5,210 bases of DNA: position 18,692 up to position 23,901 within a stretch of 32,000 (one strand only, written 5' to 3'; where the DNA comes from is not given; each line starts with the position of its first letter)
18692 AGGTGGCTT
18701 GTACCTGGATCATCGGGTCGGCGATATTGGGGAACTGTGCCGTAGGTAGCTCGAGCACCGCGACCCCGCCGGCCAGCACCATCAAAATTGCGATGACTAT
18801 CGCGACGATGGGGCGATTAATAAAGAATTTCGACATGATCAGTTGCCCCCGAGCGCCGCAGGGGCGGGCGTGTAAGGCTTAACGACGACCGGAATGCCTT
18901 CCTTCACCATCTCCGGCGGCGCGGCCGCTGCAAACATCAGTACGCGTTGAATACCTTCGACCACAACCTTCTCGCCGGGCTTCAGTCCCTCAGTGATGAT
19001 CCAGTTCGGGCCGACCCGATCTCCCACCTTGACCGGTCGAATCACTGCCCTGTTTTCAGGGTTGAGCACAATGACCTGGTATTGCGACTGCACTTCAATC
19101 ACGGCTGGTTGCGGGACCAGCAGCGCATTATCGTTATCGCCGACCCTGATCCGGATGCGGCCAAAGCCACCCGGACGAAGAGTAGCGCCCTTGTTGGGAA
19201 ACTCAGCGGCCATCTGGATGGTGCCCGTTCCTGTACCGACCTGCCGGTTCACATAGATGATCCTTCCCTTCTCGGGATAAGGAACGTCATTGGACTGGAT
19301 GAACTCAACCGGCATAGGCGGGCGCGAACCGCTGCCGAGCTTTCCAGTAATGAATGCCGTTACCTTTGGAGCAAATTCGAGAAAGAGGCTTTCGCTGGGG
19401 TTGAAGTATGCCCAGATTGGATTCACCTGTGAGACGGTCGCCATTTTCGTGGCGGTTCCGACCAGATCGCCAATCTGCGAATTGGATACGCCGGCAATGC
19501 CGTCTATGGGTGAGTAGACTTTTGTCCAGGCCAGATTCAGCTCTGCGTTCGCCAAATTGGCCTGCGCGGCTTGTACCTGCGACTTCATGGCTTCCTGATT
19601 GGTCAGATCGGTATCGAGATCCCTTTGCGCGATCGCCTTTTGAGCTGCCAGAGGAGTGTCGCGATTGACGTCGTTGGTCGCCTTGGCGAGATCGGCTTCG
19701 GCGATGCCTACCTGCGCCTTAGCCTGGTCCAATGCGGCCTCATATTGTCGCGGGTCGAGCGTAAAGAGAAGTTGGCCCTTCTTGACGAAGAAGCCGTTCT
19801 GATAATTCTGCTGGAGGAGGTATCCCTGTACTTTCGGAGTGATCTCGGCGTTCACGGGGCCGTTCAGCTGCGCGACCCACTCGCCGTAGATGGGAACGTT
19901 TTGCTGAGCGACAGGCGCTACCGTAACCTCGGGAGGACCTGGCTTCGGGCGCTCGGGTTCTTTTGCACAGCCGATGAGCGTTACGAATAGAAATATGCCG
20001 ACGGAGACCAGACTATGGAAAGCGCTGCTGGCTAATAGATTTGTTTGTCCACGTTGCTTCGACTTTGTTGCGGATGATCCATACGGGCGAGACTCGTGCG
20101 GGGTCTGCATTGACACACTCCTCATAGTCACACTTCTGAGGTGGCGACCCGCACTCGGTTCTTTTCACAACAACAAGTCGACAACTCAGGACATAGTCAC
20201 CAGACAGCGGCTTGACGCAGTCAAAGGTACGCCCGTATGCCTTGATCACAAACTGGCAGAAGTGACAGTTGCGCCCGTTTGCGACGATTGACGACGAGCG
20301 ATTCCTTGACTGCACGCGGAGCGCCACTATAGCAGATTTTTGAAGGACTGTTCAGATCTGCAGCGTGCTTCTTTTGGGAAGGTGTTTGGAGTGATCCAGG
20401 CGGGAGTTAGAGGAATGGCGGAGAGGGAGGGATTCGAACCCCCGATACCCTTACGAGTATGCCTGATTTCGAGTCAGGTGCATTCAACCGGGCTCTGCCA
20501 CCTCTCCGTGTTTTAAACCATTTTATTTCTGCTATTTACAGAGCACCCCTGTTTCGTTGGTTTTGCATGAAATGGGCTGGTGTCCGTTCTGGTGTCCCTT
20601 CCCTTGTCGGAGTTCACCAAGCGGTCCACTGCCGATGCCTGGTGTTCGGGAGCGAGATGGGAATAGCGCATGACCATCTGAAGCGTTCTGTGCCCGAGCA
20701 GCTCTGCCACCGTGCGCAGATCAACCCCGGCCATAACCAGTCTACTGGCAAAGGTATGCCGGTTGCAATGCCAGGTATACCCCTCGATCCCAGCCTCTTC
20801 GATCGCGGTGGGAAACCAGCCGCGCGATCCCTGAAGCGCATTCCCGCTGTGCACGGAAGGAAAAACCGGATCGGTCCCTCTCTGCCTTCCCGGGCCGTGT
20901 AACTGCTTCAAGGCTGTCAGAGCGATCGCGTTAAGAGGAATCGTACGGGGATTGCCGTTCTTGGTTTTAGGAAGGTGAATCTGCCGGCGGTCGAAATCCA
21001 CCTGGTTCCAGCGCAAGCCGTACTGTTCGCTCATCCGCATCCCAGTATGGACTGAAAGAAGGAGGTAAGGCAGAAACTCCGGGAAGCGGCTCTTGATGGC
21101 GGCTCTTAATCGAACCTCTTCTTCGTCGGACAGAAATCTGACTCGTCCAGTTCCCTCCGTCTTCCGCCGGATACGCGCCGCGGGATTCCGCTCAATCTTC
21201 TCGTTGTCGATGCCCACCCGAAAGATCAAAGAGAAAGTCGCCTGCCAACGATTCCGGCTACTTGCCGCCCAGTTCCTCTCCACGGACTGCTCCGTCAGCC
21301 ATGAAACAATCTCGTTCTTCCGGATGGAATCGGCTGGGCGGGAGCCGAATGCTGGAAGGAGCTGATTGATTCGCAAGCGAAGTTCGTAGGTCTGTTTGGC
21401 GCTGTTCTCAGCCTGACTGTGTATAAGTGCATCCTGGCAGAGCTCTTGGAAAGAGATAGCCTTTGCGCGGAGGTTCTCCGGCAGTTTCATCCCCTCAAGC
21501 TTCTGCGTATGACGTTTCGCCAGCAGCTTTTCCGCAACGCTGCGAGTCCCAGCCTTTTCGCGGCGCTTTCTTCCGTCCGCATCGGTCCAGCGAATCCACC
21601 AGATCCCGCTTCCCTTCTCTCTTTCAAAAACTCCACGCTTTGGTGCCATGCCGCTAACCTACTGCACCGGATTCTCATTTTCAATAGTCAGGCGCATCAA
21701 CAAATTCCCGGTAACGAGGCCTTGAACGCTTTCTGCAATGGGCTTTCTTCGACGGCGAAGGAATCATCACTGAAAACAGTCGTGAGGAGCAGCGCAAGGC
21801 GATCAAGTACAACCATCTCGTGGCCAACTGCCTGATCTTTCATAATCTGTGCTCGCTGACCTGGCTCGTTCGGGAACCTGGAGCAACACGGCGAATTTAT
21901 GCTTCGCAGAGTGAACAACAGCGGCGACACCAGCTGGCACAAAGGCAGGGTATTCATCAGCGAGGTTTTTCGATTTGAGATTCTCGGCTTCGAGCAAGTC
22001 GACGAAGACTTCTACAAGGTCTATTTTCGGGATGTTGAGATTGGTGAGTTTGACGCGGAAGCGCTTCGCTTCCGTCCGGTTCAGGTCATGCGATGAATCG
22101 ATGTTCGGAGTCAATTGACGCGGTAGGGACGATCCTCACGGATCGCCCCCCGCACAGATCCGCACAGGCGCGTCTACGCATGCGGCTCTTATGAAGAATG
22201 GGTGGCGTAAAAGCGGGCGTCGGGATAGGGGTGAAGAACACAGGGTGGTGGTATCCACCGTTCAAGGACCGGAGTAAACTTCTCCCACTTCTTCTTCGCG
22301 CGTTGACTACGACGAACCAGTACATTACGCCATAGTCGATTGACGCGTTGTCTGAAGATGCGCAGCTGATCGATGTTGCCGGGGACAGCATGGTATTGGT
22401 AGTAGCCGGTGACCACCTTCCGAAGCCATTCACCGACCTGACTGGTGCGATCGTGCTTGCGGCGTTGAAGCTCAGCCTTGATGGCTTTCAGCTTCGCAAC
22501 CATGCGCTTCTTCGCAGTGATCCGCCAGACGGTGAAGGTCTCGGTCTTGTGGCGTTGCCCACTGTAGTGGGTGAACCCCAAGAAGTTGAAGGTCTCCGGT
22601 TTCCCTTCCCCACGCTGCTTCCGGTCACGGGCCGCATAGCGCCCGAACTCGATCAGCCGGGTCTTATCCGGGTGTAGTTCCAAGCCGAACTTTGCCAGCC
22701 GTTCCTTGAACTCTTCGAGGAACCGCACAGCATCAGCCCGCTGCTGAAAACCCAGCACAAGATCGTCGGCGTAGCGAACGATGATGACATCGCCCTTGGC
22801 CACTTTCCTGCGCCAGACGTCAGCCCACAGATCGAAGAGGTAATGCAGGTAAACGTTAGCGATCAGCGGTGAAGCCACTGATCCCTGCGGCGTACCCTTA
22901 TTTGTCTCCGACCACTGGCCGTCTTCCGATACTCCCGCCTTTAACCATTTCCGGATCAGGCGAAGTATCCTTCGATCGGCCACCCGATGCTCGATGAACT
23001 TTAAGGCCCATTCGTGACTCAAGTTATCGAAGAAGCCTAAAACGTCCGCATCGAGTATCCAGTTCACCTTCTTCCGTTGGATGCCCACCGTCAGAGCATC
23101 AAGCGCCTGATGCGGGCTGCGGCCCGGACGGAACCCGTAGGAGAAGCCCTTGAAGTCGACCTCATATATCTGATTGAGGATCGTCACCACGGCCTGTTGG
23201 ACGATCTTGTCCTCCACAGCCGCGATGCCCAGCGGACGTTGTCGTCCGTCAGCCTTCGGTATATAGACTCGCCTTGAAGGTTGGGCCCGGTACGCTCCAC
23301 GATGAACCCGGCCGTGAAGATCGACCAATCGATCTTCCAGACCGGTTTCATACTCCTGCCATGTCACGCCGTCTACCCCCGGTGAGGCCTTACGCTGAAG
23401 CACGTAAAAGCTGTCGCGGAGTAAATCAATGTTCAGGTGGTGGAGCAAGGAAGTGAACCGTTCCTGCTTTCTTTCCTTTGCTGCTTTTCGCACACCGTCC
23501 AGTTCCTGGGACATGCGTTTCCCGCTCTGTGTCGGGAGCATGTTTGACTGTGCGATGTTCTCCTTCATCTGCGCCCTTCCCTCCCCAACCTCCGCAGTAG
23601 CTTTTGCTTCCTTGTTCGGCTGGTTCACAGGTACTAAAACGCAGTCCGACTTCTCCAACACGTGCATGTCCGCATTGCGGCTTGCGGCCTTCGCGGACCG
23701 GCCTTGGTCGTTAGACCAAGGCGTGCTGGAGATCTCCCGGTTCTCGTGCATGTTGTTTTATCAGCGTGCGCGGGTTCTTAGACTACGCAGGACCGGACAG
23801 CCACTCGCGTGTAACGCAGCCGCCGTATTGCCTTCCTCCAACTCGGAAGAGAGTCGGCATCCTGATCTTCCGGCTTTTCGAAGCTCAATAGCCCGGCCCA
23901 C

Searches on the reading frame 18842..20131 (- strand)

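Call 10: search_protein_families(library=pfam, proteins=[window:18842-20131:-], max_evalue=0.001)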
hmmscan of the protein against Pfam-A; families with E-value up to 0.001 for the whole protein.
window:18842-20131:- (430 aa): 4 families
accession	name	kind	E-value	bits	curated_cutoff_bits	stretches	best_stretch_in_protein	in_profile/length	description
PF16576.10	HlyD_D23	-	1.7e-09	37.7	30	1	94-323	19-213/214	Barrel-sandwich domain of CusB or HlyD membrane-fusion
PF00529.27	CusB_dom_1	-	1.2e-06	29.1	26.5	1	77-391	12-89/89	Cation efflux system protein CusB domain 1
PF13437.12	HlyD_3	-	2.5e-05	25.4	22.2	0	98-150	3-49/106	HlyD family secretion protein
PF13533.13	Biotin_lipoyl_2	-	9e-05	22.7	29.8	1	96-126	2-32/32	Biotin-lipoyl like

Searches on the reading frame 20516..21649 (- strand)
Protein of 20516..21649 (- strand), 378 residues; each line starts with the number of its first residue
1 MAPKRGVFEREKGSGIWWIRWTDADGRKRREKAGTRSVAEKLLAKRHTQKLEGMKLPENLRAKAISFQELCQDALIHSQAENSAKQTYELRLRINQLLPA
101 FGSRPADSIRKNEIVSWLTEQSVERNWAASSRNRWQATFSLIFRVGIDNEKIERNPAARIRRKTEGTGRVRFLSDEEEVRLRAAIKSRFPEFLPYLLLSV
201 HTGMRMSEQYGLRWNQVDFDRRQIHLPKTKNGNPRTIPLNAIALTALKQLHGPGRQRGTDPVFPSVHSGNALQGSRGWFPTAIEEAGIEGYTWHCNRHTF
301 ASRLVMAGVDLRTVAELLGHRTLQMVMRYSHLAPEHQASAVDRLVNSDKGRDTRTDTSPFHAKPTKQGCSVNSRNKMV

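Call 11: search_protein_families(library=pfam, proteins=[window:20516-21649:-], max_evalue=0.001)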
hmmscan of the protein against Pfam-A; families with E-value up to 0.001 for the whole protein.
window:20516-21649:- (378 aa): 2 families
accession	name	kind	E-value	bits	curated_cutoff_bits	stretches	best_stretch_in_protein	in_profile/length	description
PF00589.27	Phage_integrase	-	8.7e-29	100.9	27.1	1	195-335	27-171/172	Phage integrase family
PF22022.2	Phage_int_M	-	1.4e-06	28.9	27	1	74-162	8-95/96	Phage integrase central domain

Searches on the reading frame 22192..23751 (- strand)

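Call 11: search_protein_families(library=pfam, proteins=[window:22192-23751:-], max_evalue=0.001)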
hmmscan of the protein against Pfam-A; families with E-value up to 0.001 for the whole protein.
window:22192-23751:- (520 aa): 2 families
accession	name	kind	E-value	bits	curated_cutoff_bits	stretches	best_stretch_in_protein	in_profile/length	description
PF00078.32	RVT_1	-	1.8e-41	142.5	29.6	1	164-394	1-204/205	Reverse transcriptase (RNA-dependent DNA polymerase)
PF00680.25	RdRP_1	-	0.00045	19.5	23.9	1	283-377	287-374/450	Viral RNA-dependent RNA polymerase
